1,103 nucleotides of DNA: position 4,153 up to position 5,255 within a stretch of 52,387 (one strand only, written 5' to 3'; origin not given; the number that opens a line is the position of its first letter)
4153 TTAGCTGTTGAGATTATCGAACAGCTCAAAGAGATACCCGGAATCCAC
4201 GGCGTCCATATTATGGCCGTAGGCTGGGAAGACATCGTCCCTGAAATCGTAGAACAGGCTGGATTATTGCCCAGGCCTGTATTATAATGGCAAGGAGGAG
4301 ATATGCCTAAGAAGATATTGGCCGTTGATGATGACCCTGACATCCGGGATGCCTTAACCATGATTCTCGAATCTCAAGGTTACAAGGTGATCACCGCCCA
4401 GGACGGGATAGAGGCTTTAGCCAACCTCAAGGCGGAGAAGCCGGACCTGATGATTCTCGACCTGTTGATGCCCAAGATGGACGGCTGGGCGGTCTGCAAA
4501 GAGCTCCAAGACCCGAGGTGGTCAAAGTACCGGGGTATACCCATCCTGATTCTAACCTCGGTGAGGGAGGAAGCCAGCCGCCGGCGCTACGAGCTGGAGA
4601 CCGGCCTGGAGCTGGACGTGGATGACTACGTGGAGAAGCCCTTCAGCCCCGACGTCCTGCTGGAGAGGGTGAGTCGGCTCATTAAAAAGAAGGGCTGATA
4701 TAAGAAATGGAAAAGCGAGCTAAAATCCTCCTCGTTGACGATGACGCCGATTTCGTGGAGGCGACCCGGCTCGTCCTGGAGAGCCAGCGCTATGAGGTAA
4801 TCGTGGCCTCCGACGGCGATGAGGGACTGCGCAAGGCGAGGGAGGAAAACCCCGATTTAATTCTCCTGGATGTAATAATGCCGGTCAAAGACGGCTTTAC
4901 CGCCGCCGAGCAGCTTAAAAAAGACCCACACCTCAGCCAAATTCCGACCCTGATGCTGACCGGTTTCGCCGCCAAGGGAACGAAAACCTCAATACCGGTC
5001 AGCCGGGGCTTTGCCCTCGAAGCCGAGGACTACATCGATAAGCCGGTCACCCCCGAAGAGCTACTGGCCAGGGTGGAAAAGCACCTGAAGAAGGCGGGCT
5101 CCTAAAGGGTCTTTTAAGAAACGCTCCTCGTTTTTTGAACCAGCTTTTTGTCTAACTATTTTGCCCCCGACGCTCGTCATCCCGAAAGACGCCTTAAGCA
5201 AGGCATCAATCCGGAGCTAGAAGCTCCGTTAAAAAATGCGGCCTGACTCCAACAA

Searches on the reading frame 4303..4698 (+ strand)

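Call 7: search_protein_families(library=pfam, proteins=[window:4303-4698:+], max_evalue=0.00001)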
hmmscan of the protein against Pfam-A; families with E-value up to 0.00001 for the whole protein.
window:4303-4698:+ (131 aa): 1 family
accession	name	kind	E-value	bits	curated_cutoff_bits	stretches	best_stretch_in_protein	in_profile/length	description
PF00072.30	Response_reg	-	1.7e-26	93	30.2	1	5-123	1-110/111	Response regulator receiver domain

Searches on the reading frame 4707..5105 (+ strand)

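Call 7: search_protein_families(library=pfam, proteins=[window:4707-5105:+], max_evalue=0.00001)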
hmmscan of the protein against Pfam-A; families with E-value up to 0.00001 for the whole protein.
window:4707-5105:+ (132 aa): 1 family
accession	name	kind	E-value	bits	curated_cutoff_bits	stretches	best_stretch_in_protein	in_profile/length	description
PF00072.30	Response_reg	-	8.1e-24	84.4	30.2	1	7-124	1-111/111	Response regulator receiver domain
